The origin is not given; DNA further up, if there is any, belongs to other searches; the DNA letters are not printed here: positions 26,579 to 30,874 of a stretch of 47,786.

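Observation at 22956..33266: Possible hydrazine-synthase-like two-protein haem complex with its own cytochrome c synthase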

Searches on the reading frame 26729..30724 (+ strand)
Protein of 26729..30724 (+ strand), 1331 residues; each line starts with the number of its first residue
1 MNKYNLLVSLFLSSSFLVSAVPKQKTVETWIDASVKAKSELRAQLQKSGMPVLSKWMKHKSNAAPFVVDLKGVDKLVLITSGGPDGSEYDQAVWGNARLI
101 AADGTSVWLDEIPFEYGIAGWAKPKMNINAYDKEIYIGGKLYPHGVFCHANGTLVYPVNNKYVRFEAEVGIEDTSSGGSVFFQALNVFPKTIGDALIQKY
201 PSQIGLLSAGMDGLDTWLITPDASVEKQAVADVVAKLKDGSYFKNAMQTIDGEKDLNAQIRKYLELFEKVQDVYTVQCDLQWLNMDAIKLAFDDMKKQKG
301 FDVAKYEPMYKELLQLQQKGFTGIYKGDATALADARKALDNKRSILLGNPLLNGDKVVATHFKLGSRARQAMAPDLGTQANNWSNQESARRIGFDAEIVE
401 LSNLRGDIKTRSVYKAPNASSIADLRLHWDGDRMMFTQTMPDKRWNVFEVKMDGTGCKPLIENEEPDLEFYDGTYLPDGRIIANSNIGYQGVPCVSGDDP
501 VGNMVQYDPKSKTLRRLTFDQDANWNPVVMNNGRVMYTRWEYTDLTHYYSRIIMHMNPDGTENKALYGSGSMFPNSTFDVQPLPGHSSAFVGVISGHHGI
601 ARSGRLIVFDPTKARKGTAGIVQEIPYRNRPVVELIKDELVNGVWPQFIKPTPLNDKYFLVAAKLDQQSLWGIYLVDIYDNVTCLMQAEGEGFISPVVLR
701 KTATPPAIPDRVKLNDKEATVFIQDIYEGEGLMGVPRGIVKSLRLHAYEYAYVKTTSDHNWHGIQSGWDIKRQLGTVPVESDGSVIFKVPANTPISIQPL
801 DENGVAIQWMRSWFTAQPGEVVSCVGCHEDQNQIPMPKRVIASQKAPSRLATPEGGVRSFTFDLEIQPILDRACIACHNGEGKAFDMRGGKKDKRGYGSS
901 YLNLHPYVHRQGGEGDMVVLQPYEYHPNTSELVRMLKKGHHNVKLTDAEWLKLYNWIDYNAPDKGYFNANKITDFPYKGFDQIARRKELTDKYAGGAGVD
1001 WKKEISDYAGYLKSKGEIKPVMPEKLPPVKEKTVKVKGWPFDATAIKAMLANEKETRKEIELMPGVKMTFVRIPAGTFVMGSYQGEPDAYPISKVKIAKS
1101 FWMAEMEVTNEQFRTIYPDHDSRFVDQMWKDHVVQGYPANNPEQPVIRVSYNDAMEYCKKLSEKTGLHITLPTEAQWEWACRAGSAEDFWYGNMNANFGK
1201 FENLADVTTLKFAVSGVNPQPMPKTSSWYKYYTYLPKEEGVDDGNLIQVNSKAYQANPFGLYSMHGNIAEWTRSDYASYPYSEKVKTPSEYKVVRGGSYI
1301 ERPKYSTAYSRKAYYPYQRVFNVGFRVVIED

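Call 4: search_protein_families(library=pfam, proteins=[window:26729-30724:+], max_evalue=0.01)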
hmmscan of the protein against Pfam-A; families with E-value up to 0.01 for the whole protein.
window:26729-30724:+ (1331 aa): 3 families
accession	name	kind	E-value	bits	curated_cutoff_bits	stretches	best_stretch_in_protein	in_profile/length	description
PF03781.23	FGE-sulfatase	-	3e-42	145.5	23.3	1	1069-1328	4-254/255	Sulfatase-modifying factor enzyme 1-like domain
PF18582.6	HZS_alpha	-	1.5e-36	125.3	26.6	1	738-829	1-98/98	Hydrazine synthase alpha subunit middle domain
PF08305.17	NPCBM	-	2.2e-22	80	23.9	2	106-183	2-80/137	NPCBM/NEW2 domain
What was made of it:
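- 26729..30724 (+): A: secreted NPCBM - TolB-like propeller - HZS-alpha middle domain - C-terminal haem domain - FGE-like domain. Pfam (call 4).
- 27044..27277 (+): NPCBM/NEW2 carbohydrate-binding-type module of A (aa 106-183). PF08305 at 2.2e-22 (call 4).
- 28940..29215 (+): HZS_alpha middle domain of A (aa 738-829), ending in haem motif 1, CVGCH (29198-29212). PF18582 at 1.5e-36 (call 4).
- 29933..30712 (+): FGE-sulfatase-like (PvdO-like) domain of A, lacking the FGE catalytic cysteines. PF03781 at 3e-42 (call 4).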

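Call 5: search_protein_families(library=ncbifam, proteins=[window:26729-30724:+], max_evalue=0.01)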
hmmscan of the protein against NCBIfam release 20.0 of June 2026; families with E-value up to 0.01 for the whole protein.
window:26729-30724:+ (1331 aa): 9 families
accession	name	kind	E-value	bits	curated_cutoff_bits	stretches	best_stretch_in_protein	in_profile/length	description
NF051459.1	pyoverdine_PvdO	equivalog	2.5e-23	82.5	500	2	1070-1191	36-165/280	dihydropyoverdine dehydrogenase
TIGR03525.2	GldK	equivalog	7.6e-21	74.9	350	2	1241-1329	303-405/408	T9SS ring complex lipoprotein PorK/GldK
NF052339.1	hydrazine_alpha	equivalog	1.1e-11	43.4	800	1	771-829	527-585/804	hydrazine synthase subunit alpha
NF041186.1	SenA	equivalog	5.2e-11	42.5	420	1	1099-1328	228-381/382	selenoneine synthase SenA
TIGR03440.2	egtB_TIGR03440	equivalog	9.7e-10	38.1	360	1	1100-1327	231-412/413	ergothioneine biosynthesis protein EgtB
TIGR03524.1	GldJ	equivalog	2.7e-06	26.4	458.2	1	1238-1276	327-365/559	gliding motility lipoprotein GldJ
TIGR03530.1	GldJ_short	equivalog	0.00074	18.5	382.9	1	1240-1281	281-322/396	gliding motility lipoprotein GldJ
TIGR02171.1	Fb_sc_TIGR02171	subfamily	0.0018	16.3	544.35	0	1211-1329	197-281/912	TIGR02171 family lipoprotein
TIGR04344.1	ovoA_Nterm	equivalog_domain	0.0024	16.8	400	0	1147-1197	298-350/444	5-histidylcysteine sulfoxide synthase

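Call 10: search_solved_structures(query=window:26729-30724:+, max_evalue=0.01, show_alignments=2)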
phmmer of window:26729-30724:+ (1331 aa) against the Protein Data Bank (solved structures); distinct sequences matched with E-value up to 0.01: 23.
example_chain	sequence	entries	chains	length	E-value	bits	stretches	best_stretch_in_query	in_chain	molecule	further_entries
5hha_A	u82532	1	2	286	2.2e-15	58.6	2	1071-1190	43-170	PvdO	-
7spq_A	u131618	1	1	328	1.4e-12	49.3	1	1096-1193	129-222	Serine/threonine kinase ToxD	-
2afy_X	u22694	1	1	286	5.8e-10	40.6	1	1140-1194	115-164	Sulfatase modifying factor 1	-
2aft_X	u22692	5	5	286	7.2e-10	40.3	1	1140-1327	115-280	Sulfatase modifying factor 1 | Sulfatase-modifying factor 1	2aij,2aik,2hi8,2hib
31dc_A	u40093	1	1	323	9.6e-10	39.9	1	1140-1327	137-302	Formylglycine-generating enzyme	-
2aii_X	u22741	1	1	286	1.4e-09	39.3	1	1140-1327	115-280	Sulfatase modifying factor 1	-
1y1e_X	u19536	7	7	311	1.4e-09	39.3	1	1140-1194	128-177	C-alpha-formyglycine-generating enzyme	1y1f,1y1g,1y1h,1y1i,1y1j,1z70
6muj_A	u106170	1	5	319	1.6e-09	39.1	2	1236-1327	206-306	Formylglycine-generating enzyme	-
5ssy_A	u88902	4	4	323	1.9e-09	38.9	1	1140-1327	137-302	Formylglycine-generating enzyme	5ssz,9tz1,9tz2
2q17_A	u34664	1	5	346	2.1e-09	38.7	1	1236-1327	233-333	formylglycine generating enzyme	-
5ssx_A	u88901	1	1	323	4.5e-09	37.7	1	1140-1327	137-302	Formylglycine-generating enzyme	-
8aru_A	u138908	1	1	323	9.2e-09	36.6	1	1140-1327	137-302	Formylglycine-generating enzyme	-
9myj_B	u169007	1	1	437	1.6e-08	35.8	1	1241-1305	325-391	Lipoprotein, putative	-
9p6h_B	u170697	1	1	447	1.8e-08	35.7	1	1241-1305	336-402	Lipoprotein, putative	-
9mzu_A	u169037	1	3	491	2.3e-08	35.3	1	1241-1305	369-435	PorK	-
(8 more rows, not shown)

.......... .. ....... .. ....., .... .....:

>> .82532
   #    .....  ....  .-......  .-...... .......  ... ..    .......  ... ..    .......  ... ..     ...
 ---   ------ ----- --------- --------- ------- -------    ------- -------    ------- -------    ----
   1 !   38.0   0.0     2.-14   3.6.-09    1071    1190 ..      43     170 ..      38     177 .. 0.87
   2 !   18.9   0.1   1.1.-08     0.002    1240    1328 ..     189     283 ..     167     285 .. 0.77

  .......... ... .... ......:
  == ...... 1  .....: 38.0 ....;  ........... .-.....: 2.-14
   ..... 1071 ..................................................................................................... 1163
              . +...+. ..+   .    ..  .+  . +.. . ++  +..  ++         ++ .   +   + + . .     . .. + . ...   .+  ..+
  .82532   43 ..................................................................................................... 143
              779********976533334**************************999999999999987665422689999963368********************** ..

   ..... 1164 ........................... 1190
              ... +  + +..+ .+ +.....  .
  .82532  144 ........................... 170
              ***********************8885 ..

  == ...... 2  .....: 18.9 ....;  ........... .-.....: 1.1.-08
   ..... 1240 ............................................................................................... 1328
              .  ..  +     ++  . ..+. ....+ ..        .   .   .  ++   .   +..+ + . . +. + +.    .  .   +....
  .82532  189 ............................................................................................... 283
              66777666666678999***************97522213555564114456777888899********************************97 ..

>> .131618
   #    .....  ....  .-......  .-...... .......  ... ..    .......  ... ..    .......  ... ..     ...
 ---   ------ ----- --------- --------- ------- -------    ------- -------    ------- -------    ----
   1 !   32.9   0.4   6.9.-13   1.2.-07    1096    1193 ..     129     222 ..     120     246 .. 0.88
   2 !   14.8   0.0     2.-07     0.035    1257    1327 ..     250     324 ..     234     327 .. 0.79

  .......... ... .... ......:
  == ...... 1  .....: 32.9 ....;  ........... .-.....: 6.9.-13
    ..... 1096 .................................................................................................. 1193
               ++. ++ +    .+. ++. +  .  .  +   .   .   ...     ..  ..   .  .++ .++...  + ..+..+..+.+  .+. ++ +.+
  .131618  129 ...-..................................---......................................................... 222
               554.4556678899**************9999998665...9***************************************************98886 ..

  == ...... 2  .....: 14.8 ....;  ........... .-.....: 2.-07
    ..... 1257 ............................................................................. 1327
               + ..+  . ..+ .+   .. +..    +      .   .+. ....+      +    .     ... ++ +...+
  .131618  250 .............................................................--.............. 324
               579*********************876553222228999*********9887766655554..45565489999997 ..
